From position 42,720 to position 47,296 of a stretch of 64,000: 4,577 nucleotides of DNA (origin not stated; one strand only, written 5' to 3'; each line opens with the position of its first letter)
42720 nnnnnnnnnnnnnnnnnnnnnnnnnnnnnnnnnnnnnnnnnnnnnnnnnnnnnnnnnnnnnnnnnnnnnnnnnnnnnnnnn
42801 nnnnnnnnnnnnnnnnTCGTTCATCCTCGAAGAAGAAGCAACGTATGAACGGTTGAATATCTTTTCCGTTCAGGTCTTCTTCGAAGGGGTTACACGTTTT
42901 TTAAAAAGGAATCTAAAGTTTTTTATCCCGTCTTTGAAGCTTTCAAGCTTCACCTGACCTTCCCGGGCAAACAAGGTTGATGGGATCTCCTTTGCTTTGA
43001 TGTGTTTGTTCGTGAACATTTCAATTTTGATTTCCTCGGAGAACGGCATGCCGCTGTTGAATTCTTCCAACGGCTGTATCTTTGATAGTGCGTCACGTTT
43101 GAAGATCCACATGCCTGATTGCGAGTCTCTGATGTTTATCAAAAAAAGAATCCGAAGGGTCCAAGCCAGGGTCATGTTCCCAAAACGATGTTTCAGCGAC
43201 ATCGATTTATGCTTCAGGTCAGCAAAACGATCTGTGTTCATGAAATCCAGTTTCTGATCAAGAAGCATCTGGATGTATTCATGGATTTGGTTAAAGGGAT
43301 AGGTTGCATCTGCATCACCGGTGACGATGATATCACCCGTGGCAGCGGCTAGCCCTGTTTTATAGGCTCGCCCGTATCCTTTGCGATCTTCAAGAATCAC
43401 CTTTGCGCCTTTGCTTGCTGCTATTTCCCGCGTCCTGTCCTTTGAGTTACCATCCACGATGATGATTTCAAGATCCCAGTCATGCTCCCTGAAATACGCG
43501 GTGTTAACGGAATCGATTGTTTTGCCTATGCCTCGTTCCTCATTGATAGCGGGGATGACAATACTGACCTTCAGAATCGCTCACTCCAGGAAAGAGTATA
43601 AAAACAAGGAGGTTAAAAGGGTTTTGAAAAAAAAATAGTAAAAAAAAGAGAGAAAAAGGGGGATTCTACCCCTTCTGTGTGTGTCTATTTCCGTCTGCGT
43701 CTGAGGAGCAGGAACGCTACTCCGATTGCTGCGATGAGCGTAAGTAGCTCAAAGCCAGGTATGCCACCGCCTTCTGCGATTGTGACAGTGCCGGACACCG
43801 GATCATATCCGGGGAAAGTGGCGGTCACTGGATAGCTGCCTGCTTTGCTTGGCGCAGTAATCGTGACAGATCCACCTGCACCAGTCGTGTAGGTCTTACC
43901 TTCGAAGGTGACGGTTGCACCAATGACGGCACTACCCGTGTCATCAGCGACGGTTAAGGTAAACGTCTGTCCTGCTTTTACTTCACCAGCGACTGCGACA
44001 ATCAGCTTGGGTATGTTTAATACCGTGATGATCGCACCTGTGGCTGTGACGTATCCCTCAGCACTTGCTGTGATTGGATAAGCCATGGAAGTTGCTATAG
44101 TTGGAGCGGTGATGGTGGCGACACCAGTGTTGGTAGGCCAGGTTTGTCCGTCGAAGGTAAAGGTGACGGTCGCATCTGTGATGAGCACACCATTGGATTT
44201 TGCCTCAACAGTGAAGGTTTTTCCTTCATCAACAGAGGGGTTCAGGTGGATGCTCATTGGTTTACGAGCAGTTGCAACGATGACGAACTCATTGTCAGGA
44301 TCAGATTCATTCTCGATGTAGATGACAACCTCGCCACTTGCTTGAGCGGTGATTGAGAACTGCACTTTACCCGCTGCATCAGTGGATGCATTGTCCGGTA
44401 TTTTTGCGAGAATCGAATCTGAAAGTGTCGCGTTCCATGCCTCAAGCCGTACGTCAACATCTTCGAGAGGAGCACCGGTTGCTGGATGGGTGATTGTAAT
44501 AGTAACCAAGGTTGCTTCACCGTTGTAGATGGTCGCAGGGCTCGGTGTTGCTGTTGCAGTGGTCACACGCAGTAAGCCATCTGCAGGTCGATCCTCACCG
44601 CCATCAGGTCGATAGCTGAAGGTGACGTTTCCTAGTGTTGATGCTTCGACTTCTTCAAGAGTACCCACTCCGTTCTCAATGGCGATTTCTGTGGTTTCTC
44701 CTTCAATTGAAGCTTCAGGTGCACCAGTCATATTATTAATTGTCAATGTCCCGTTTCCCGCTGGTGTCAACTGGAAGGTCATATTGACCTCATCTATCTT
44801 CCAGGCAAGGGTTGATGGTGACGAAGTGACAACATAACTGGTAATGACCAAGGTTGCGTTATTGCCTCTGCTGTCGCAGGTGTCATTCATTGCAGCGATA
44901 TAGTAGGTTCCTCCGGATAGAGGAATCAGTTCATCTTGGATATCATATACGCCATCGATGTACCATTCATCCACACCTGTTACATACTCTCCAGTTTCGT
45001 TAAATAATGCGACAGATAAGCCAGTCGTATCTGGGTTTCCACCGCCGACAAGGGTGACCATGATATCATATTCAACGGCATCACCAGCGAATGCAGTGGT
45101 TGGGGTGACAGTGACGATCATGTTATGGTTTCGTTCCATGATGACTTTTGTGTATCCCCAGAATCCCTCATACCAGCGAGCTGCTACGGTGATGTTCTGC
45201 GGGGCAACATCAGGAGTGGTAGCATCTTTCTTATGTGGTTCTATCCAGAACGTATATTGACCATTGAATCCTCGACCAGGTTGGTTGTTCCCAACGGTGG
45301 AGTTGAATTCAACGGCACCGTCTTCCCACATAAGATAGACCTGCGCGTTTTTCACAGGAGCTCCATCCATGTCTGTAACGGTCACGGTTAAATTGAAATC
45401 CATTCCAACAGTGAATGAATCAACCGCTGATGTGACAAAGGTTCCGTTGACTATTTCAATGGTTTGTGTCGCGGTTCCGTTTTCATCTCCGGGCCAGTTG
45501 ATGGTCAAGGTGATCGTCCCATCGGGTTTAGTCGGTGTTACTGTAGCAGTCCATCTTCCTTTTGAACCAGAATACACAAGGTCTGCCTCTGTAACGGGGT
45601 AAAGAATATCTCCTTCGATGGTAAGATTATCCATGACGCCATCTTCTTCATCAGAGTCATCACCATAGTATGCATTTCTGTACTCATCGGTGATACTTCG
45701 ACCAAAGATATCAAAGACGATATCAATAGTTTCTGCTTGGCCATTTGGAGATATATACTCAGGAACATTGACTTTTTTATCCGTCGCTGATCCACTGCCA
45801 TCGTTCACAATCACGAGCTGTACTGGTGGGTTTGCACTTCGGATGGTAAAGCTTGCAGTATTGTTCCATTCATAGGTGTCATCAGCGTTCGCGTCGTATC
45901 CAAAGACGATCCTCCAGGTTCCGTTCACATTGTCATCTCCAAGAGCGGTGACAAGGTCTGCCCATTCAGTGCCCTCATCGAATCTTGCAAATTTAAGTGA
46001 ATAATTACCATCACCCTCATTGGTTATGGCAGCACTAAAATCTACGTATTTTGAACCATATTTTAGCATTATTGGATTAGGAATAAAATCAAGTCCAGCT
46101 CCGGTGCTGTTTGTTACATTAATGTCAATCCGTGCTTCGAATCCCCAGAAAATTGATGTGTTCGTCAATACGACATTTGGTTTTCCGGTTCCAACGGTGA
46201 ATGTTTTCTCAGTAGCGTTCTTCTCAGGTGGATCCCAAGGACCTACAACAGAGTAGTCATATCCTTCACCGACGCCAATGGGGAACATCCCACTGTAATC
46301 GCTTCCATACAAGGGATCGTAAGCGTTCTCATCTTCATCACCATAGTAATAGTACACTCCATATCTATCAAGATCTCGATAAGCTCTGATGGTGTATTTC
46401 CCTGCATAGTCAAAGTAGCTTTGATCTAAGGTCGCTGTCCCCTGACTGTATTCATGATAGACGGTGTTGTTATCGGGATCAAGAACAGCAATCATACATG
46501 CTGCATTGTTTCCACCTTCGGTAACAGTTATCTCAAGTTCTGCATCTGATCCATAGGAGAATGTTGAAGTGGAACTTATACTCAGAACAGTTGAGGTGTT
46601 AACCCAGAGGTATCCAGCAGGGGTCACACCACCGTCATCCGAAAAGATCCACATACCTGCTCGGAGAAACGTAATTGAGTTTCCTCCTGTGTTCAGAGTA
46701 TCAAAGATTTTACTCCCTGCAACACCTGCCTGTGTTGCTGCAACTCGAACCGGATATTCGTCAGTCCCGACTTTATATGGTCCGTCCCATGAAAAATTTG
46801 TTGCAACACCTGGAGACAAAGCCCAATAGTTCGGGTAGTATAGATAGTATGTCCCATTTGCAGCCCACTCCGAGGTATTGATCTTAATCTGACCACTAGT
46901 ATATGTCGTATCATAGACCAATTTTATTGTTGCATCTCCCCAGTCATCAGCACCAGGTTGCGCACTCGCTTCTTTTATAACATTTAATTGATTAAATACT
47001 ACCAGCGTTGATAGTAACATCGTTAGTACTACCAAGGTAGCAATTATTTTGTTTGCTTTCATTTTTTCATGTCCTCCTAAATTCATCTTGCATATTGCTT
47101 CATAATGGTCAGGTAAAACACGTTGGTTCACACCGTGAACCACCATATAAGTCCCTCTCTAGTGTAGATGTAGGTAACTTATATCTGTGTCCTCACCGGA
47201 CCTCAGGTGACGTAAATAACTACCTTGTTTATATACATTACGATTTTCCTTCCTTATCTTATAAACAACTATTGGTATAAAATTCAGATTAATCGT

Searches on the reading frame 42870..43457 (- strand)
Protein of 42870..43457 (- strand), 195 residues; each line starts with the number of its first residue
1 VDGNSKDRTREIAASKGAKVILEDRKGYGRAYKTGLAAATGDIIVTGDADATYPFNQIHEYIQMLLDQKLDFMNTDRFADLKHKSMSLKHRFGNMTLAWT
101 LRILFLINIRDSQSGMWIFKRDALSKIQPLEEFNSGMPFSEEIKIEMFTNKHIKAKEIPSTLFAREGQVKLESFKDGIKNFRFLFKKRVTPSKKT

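Call 38: search_protein_families(library=pfam, proteins=[window:42870-43457:-], max_evalue=0.0001)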
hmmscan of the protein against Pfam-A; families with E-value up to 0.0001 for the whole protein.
window:42870-43457:- (195 aa): 1 family
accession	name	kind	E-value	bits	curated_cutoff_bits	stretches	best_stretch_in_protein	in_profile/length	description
PF00535.33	Glycos_transf_2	-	2.6e-13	50.7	23.3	1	2-127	34-167/168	Glycosyl transferase family 2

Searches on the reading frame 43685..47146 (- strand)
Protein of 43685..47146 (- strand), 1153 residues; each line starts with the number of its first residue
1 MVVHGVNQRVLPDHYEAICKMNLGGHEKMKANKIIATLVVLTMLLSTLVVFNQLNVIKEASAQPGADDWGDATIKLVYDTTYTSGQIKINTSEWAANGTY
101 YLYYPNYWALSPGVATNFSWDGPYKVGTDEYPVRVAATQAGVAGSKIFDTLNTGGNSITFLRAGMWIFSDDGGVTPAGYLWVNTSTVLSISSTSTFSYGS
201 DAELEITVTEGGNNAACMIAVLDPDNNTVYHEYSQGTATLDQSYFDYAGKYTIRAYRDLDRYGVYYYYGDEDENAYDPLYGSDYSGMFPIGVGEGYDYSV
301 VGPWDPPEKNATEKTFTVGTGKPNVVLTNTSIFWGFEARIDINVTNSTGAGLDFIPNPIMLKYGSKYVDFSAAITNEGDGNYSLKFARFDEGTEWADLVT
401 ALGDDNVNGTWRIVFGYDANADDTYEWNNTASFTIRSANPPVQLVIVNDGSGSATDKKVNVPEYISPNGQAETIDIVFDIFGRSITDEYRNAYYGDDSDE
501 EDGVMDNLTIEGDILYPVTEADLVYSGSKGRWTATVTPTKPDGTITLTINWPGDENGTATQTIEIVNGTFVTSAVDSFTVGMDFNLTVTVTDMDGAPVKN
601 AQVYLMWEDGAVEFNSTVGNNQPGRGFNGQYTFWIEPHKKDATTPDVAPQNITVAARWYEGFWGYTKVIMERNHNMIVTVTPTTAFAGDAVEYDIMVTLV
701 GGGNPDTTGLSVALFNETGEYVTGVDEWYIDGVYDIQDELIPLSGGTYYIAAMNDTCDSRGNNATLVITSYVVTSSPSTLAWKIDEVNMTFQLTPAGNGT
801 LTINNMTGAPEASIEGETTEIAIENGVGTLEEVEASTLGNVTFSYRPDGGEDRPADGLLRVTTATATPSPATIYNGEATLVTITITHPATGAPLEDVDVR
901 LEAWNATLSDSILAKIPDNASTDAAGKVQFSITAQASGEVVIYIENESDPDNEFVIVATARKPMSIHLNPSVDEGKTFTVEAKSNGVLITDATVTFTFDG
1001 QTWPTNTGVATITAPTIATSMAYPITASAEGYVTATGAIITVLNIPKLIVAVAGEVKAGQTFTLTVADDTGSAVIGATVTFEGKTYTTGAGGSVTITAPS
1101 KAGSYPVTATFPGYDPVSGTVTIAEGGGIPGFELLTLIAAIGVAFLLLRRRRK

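Call 38: search_protein_families(library=pfam, proteins=[window:43685-47146:-], max_evalue=0.0001)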
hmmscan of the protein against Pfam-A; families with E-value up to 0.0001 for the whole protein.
window:43685-47146:- (1153 aa): 4 families
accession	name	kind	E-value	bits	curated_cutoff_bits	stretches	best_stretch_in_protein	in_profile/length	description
PF13620.12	CarboxypepD_reg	-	6.7e-11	42.8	32.3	1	1063-1127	3-73/82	Carboxypeptidase regulatory-like domain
PF16640.11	Big_3_5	-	3.1e-09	37.7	35.5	0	1054-1117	6-75/88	Bacterial Ig-like domain (group 3)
PF02369.22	Big_1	-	9.3e-09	35.7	34.9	0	1060-1114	19-83/93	Bacterial Ig-like domain (group 1)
PF13115.11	YtkA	-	2.1e-06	28.7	25.9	0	1054-1112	15-75/85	YtkA-like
